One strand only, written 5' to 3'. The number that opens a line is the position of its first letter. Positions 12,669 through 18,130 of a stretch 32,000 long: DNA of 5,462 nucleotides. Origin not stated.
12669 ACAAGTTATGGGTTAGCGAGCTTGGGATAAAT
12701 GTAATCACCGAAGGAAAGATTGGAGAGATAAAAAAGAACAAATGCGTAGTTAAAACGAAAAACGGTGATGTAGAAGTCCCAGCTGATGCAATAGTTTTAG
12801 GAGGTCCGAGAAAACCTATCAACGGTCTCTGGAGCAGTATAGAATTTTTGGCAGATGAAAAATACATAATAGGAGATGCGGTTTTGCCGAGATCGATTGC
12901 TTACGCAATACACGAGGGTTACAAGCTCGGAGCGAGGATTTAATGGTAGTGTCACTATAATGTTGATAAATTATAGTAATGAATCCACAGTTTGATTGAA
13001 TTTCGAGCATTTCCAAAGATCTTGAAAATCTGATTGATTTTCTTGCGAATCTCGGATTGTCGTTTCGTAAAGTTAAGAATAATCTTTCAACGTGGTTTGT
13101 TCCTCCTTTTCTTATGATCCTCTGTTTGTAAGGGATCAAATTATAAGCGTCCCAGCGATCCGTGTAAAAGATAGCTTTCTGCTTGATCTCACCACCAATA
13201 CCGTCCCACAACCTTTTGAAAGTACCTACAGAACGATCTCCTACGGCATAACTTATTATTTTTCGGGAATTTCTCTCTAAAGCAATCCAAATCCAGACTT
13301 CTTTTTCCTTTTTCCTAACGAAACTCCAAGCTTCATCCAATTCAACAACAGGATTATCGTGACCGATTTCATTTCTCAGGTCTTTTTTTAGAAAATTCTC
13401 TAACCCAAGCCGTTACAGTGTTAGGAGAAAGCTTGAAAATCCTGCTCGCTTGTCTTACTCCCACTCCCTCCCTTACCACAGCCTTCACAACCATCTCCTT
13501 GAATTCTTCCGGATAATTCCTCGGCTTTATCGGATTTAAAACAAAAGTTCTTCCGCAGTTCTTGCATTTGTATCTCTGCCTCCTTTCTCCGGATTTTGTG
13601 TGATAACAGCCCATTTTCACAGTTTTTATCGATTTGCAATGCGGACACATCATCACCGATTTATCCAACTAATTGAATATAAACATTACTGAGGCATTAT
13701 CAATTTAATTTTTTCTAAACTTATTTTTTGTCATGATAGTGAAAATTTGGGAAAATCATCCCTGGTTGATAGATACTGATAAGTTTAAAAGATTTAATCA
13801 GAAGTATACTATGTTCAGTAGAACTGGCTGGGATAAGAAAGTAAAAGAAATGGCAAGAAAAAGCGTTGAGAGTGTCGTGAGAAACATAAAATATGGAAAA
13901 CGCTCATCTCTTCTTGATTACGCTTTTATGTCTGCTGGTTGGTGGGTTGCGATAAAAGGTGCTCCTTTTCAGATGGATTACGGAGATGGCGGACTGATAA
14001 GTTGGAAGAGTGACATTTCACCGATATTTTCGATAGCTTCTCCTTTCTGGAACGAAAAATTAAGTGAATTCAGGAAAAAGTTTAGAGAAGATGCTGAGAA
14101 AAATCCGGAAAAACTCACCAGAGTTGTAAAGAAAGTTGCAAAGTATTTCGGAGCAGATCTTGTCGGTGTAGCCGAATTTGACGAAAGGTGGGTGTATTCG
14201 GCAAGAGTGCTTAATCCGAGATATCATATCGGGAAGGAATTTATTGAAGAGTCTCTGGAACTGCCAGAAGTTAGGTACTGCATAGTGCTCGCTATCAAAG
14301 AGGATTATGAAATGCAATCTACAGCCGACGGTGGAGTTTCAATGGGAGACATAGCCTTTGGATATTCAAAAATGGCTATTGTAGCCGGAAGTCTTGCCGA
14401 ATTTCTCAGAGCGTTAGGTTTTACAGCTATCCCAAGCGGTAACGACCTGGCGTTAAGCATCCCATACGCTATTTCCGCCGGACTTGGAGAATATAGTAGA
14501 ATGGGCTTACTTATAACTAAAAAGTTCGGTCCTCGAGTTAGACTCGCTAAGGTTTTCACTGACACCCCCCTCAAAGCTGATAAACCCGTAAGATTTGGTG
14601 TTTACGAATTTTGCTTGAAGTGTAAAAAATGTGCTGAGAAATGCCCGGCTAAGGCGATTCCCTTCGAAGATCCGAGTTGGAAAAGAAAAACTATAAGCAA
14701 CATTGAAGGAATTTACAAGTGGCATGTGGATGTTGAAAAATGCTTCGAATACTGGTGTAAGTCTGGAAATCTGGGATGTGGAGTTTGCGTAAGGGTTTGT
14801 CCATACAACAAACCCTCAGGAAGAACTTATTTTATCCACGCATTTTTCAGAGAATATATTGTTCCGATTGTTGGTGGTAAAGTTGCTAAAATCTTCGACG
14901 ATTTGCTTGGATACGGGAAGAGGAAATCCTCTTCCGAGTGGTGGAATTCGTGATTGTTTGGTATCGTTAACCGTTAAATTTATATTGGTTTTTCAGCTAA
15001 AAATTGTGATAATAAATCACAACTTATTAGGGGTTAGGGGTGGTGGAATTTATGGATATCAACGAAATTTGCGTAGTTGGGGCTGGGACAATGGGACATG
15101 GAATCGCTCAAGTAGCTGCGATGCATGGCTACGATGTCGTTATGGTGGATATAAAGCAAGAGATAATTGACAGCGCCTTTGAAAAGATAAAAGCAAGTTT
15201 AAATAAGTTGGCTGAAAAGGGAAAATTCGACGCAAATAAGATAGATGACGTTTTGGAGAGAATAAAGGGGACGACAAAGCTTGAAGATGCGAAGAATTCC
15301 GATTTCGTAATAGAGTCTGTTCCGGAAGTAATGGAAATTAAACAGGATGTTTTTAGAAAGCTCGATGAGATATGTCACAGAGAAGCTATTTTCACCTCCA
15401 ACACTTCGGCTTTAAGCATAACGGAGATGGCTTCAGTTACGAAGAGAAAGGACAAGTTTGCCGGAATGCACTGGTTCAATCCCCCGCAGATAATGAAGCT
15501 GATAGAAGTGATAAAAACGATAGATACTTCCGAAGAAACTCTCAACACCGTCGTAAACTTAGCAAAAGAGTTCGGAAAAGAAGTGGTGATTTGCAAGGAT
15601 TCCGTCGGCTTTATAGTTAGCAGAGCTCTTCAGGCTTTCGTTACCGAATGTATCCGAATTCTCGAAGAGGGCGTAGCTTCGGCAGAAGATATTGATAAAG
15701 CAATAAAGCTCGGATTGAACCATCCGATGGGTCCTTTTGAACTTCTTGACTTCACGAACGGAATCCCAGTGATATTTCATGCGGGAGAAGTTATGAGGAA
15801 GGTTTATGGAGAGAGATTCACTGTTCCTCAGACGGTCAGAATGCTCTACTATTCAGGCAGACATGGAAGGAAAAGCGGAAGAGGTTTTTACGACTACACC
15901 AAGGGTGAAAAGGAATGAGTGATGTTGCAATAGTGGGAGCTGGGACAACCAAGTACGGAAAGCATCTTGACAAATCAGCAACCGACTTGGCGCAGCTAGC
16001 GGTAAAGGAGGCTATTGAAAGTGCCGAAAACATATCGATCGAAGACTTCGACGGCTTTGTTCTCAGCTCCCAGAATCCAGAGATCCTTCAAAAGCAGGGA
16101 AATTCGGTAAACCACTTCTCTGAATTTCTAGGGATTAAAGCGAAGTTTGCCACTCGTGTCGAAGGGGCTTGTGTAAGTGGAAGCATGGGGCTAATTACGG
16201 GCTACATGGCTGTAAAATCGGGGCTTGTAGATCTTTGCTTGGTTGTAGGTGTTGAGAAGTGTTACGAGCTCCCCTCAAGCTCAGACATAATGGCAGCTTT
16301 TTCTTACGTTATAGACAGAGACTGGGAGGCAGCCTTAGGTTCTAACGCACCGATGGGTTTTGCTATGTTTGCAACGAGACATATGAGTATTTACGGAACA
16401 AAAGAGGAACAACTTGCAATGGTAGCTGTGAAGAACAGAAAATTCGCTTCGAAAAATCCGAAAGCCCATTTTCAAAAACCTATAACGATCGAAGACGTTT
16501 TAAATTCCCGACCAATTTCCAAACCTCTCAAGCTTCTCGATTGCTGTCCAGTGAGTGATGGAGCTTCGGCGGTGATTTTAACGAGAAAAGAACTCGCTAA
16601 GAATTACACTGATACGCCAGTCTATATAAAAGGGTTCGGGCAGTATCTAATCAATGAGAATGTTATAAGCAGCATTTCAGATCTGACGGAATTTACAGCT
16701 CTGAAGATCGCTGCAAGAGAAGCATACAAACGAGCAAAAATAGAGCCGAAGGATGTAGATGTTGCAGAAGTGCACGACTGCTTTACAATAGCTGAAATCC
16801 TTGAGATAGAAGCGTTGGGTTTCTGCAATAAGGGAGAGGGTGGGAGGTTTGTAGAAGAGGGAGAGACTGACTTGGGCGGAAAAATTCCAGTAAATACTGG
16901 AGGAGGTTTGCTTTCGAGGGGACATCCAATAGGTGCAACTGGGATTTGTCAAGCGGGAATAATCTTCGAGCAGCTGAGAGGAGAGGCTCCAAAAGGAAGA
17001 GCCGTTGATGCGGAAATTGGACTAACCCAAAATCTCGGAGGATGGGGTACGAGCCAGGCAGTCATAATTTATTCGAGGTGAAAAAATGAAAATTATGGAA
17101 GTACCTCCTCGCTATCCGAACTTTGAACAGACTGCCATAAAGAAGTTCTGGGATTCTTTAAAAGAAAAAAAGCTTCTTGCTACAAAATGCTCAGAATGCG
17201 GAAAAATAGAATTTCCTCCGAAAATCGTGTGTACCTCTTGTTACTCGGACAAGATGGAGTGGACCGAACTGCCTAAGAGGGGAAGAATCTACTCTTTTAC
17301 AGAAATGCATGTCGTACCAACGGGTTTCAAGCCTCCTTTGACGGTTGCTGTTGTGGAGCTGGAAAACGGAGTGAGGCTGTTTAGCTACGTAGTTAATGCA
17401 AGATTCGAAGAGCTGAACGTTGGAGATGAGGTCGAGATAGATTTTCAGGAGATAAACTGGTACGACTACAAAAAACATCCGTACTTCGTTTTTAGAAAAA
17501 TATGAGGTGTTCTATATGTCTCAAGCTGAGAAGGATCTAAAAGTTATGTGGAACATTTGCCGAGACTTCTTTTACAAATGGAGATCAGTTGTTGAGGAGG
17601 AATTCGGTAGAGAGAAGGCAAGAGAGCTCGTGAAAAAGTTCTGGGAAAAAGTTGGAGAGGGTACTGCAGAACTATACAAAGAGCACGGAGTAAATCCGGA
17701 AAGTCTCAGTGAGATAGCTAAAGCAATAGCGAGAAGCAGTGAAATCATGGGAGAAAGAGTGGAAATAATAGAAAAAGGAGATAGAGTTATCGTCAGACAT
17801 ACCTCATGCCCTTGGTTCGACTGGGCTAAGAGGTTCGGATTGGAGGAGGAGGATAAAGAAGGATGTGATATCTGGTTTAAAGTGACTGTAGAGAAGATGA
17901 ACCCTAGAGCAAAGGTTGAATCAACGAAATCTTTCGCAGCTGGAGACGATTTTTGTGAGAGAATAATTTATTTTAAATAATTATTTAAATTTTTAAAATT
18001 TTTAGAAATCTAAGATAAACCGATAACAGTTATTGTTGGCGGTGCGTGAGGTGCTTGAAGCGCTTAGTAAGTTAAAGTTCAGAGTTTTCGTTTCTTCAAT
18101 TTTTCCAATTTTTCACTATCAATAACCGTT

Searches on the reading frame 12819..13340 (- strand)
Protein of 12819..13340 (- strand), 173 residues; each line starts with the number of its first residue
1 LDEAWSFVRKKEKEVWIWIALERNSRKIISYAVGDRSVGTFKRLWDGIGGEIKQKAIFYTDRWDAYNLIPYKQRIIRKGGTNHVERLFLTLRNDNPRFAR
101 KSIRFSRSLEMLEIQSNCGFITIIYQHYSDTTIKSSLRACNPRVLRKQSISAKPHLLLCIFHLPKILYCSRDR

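Call 64: search_protein_families(library=pfam, proteins=[window:12819-13340:-], max_evalue=1)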
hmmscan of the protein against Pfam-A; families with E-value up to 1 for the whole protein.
window:12819-13340:- (173 aa): 2 families
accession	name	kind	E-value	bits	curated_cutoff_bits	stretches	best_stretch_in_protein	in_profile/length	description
PF03400.19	DDE_Tnp_IS1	-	1.4e-18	68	24.1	1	1-113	7-118/131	IS1 transposase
PF03050.20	DDE_Tnp_IS66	-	0.00086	19.2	23.1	1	9-104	84-177/284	Transposase IS66 family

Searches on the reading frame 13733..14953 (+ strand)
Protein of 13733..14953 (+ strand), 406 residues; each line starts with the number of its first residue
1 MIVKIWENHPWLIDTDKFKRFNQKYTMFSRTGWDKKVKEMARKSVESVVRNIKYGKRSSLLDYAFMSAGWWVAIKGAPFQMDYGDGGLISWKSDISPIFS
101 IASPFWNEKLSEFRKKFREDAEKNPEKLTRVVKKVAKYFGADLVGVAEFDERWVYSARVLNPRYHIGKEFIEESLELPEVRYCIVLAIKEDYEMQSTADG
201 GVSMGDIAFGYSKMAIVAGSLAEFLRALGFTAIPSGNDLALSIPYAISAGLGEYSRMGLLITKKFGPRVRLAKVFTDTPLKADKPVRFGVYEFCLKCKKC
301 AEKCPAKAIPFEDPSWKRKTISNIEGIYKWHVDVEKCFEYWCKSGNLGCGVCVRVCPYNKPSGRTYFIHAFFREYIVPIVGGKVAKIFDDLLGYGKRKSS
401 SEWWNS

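Call 11: search_protein_families(library=pfam, proteins=[window:13733-14953:+])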
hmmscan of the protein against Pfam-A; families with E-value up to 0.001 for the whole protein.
window:13733-14953:+ (406 aa): 5 families
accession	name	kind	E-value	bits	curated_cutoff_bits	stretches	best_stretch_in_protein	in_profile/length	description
PF13484.11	Fer4_16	-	4.9e-10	40.5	30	1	294-359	2-66/66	4Fe-4S double cluster binding domain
PF12838.12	Fer4_7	-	2.2e-08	34.9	27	1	294-359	2-51/52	4Fe-4S dicluster domain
PF00037.32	Fer4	-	3.8e-05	23.8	21.1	0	291-309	5-23/24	4Fe-4S binding domain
PF13534.11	Fer4_17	-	0.00012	23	22.2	0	291-306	43-58/61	4Fe-4S dicluster domain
PF12837.12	Fer4_6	-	0.00076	19.8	25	0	292-309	7-24/24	4Fe-4S binding domain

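Call 46: search_protein_families(library=ncbifam, proteins=[window:13733-14953:+], max_evalue=0.001)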
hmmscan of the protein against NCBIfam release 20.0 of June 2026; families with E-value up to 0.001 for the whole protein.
window:13733-14953:+ (406 aa): 5 families
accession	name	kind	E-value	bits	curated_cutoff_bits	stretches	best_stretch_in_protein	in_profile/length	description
TIGR02486.1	RDH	subfamily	4.8e-62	210.6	160.35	2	179-395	86-314/314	reductive dehalogenase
TIGR00276.1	TIGR00276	equivalog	2.3e-13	49.9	200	1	245-362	136-247/337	tRNA epoxyqueuosine(34) reductase QueG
TIGR02179.1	PorD_KorD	subfamily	9.2e-05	22.5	60.05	0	291-310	54-73/78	2-oxoacid:acceptor oxidoreductase, delta subunit, pyruvate/2-ketoisovalerate family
NF038196.1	ferrodoxin_EFR1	subfamily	0.00019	21.6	75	1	283-319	175-213/242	EFR1 family ferrodoxin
NF040684.1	PorD_Arch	equivalog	0.00083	19.4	120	0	291-310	61-80/85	pyruvate synthase subunit PorD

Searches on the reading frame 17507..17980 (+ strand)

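Call 11: search_protein_families(library=pfam, proteins=[window:17507-17980:+])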
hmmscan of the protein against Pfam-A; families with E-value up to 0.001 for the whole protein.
window:17507-17980:+ (157 aa): 2 families
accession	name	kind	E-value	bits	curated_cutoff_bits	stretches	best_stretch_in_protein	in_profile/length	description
PF14196.11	ATC_hydrolase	-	6.1e-16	60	28.1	1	21-151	8-142/145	L-2-amino-thiazoline-4-carboxylic acid hydrolase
PF18546.6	MetOD1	-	0.00081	19.9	23.8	0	27-151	7-138/142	Methanogen output domain 1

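Call 46: search_protein_families(library=ncbifam, proteins=[window:17507-17980:+], max_evalue=0.001)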
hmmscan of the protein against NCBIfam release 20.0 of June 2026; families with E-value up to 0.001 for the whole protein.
window:17507-17980:+ (157 aa): 0 families
